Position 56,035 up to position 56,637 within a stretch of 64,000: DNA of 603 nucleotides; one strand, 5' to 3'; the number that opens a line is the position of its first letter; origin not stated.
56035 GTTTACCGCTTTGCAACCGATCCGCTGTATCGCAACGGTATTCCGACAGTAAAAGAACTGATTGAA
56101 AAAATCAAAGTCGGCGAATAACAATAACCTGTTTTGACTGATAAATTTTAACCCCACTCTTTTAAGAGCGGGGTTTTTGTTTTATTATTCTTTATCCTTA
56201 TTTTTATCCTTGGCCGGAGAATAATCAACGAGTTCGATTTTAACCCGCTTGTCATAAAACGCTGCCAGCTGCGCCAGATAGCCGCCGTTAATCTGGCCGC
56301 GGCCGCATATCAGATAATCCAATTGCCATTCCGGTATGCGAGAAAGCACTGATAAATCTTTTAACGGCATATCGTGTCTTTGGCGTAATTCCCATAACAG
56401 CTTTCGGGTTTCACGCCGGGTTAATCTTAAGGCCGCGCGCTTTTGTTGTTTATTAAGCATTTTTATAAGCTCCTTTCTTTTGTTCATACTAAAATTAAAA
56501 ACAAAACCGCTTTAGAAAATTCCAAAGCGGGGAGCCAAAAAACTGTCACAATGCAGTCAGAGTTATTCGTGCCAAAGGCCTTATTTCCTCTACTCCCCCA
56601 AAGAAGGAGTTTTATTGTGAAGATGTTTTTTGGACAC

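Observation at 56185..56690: Paralogous cassette B on the minus strand, with the same promoter and terminator logic and a homologous small regulator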

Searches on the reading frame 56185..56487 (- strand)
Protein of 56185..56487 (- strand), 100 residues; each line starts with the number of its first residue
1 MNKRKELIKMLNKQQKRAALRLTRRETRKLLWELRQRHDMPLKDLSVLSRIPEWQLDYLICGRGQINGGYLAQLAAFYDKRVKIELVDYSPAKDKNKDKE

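Call 11: search_protein_families(library=pfam, proteins=[window:56185-56487:-], max_evalue=10)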
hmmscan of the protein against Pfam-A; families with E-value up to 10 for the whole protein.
window:56185-56487:- (100 aa): 2 families
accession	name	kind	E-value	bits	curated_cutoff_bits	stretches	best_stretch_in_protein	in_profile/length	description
PF11661.13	DUF2986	-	0.45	11.4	21.4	1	1-22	1-22/43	Protein of unknown function (DUF2986)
PF18875.5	AF4_int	-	1.1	9.5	23.2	1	44-52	6-14/15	AF4 interaction motif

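Call 14: find_homologous_proteins(query=window:56185-56487:-, max_evalue=0.01)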
Query window:56185-56487:- (100 aa): 41 proteins with E <= 0.01 among 45 candidates.
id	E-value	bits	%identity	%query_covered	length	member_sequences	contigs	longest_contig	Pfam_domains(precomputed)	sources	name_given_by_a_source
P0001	7.6e-50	185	95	91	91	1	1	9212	-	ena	-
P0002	1.0e-49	184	93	91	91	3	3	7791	-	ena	-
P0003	6.0e-49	182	92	91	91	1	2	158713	-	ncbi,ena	-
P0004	1.4e-48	181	93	91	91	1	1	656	-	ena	-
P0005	3.1e-48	180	92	91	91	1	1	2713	-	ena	-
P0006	3.8e-48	179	90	91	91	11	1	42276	-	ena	-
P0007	1.2e-47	178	90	91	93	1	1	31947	-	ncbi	-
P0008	2.0e-47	177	89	91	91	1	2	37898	-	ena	-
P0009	4.2e-47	176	89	91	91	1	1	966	-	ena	-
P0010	9.1e-47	175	88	91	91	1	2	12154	-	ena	-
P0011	2.3e-45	170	88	91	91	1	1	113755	-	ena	-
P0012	5.9e-45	169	86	91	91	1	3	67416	-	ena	-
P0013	8.5e-45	168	87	89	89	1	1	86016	-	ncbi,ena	-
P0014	1.7e-44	167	84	91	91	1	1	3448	-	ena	-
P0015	3.1e-44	167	85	91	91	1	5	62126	-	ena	-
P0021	2.1e-43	164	84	91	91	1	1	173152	-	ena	-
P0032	3.9e-37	144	74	89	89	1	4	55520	-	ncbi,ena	-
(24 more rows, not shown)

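Call 17: find_encoding_contigs(protein=P0003, flank=3000, max_places=3)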
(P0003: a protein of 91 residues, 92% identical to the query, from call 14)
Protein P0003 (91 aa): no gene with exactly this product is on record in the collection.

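Call 18: find_encoding_contigs(protein=P0021, flank=4000, max_places=3)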
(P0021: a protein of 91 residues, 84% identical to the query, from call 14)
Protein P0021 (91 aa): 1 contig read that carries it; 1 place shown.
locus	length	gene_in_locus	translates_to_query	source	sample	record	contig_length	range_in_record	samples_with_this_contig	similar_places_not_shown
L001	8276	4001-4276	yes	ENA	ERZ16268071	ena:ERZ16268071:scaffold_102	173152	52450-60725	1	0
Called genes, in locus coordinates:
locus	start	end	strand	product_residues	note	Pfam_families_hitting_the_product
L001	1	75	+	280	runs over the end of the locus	PF01966:HD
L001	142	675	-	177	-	PF02357:NusG, PF00467:KOW (faint)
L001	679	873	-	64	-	PF00584:SecE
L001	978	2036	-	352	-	-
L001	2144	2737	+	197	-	-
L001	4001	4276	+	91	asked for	-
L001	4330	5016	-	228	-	PF00072:Response_reg, PF00486:Trans_reg_C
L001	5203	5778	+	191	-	PF00081:Sod_Fe_N, PF02777:Sod_Fe_C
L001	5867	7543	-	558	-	PF00239:Resolvase, PF07508:Recombinase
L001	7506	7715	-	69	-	-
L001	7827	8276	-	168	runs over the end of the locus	-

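Call 19: find_encoding_contigs(protein=P0032, flank=4000, max_places=4)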
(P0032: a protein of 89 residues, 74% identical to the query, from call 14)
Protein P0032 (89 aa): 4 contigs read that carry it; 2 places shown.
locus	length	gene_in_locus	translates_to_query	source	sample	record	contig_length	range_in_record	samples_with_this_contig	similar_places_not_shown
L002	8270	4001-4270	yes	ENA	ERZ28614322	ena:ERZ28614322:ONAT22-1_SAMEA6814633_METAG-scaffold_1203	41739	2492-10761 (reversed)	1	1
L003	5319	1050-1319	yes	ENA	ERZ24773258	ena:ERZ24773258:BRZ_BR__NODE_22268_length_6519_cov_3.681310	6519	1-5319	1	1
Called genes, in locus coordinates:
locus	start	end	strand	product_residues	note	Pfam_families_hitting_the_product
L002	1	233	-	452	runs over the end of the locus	-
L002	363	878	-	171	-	PF00210:Ferritin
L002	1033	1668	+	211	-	PF00834:Ribul_P_3_epim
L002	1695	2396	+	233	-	PF00072:Response_reg, PF00486:Trans_reg_C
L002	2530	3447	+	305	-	-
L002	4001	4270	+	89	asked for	-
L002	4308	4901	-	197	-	PF21176:RecR_HhH, PF02132:RecR_ZnF (weak), PF13662:Toprim_4, PF21175:RecR_C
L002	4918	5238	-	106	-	PF02575:YbaB_DNA_bd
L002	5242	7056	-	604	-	PF05496:RuvB_N (faint), PF13177:DNA_pol3_delta2, PF13604:AAA_30 (weak), PF00004:AAA, PF13401:AAA_22 (weak), PF22608:DNAX_ATPase_lid, PF12169:DNA_pol3_gamma3, PF12362:DUF3646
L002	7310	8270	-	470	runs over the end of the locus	PF04348:LppC, PF13458:Peripla_BP_6, PF01094:ANF_receptor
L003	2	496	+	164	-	?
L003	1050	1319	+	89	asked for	-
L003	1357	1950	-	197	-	PF21176:RecR_HhH, PF02132:RecR_ZnF (weak), PF13662:Toprim_4, PF21175:RecR_C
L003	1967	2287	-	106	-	PF02575:YbaB_DNA_bd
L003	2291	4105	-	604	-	PF05496:RuvB_N (faint), PF13177:DNA_pol3_delta2, PF13604:AAA_30 (weak), PF00004:AAA, PF13401:AAA_22 (weak), PF22608:DNAX_ATPase_lid, PF12169:DNA_pol3_gamma3, PF12362:DUF3646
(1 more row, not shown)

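Call 37: search_protein_families(library=pfam, alignment_id=A4, max_evalue=1)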
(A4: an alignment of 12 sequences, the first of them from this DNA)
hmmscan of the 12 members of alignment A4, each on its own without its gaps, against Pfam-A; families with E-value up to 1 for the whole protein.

A. member 1, seq(91 aa): 1 family
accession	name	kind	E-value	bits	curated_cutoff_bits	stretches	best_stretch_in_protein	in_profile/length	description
PF18875.5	AF4_int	-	0.85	9.9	23.2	0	35-43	6-14/15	AF4 interaction motif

B. families by the number of members that match (of 12 scanned): 15 families
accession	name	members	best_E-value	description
PF13413.12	HTH_25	8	6.2e-06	Helix-turn-helix domain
PF01381.28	HTH_3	7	1.5e-07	Helix-turn-helix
PF13560.12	HTH_31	6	4.7e-06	Helix-turn-helix domain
PF12844.13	HTH_19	4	1.2e-07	Helix-turn-helix domain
PF13744.12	HTH_37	4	0.00063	Helix-turn-helix domain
PF13443.12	HTH_26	2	0.00011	Cro/C1-type HTH DNA-binding domain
PF21291.3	CYNS_N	2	0.023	Cyanate hydratase, N-terminal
PF20469.4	OLD-like_TOPRIM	1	0.038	Overcoming lysogenization defect protein-like, TOPRIM domain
PF02520.22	ANIS5_cation-bd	1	0.044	SXP/RAL-2 family protein Ani s 5-like, metal-binding domain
PF20451.3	Calmod_bind_M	1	0.088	Calmodulin binding protein central domain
PF15978.11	TnsD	1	0.12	Tn7-like transposition protein D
PF00768.25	Peptidase_S11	1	0.12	D-alanyl-D-alanine carboxypeptidase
PF04860.17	Phage_portal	1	0.14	Phage portal protein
PF09339.16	HTH_IclR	1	0.2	IclR helix-turn-helix domain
PF18875.5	AF4_int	1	0.85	AF4 interaction motif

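Call 41: search_solved_structures(query=A4, max_evalue=1)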
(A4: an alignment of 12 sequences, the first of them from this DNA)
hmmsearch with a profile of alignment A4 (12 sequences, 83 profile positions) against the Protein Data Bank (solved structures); distinct sequences matched with E-value up to 1: 88 (the best 60 are shown).
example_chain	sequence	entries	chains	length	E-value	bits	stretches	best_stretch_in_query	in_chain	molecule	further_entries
6rnz_A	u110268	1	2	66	1.2e-08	38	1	17-74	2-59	HTH-type transcriptional regulator DdrOC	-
6jq1_A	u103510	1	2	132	4.2e-08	36.3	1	17-74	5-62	Transcriptional regulator, XRE family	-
6rmq_A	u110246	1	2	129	5.6e-08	35.8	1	17-74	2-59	HTH-type transcriptional regulator DdrOC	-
6rnx_A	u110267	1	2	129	5.7e-08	35.8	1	17-74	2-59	HTH-type transcriptional regulator DdrOC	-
8ezt_A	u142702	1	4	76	6.4e-08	35.7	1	15-76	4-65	HipB(Lp)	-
9sf2_A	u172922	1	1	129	9.7e-08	35.1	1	17-80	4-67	Transcriptional regulator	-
1y9q_A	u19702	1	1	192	3.7e-07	33.2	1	13-65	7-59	transcriptional regulator, HTH_3 family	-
3qq6_A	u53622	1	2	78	2.4e-06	30.6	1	16-62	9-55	HTH-type transcriptional regulator sinR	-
2wus_R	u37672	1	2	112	2.4e-06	30.6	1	16-69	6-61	PUTATIVE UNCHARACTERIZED PROTEIN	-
6af3_B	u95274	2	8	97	3.5e-06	30.1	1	13-75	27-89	HigA antitoxin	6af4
5woq_A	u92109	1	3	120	5.4e-06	29.5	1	4-74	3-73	Transcriptional regulator ClgR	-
5tn0_A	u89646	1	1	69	6e-06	29.3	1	18-62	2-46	HTH-type transcriptional regulator SinR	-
2b5a_A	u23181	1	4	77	8.8e-06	28.8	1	14-69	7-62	C.BclI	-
3f51_A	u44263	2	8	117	9.6e-06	28.7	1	11-70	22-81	Clp gene regulator (ClgR)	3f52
8bny_A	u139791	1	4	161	1.6e-05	28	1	18-64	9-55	Immunity repressor protein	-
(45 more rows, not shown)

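Call 51: predict_structure(alignment_id=A5)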
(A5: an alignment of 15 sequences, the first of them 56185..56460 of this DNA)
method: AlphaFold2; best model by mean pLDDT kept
length: 91 residues; sequences in the alignment: 15
mean_pLDDT: 53.4   pTM: 0.34
mean pLDDT of the five models: 53.4, 53.3, 51.0, 49.7, 46.8
residues with pLDDT >= 90: 0; 70-90: 0; 50-70: 59; < 50: 32
segments of 3 or more residues with pLDDT < 50: 1-12, 72-91
pLDDT, mean of each block of 10 residues (from residue 1): 38 57 64 66 65 55 57 42 38 35
secondary structure, 60 per line:
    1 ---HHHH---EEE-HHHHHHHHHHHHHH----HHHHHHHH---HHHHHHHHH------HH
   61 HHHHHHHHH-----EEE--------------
elements in order: H4-7 E11-13 H15-28 H33-40 H44-52 H59-69 E75-77

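Call 81: search_protein_families(library=padloc, proteins=[window:56185-56460:-], max_evalue=0.01)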
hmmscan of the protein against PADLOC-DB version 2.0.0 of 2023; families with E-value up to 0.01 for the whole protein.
window:56185-56460:- (91 aa): 0 families

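Call 82: search_protein_families(library=phrogs, proteins=[window:56185-56460:-], max_evalue=0.01)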
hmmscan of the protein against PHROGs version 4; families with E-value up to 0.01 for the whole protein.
window:56185-56460:- (91 aa): 0 families
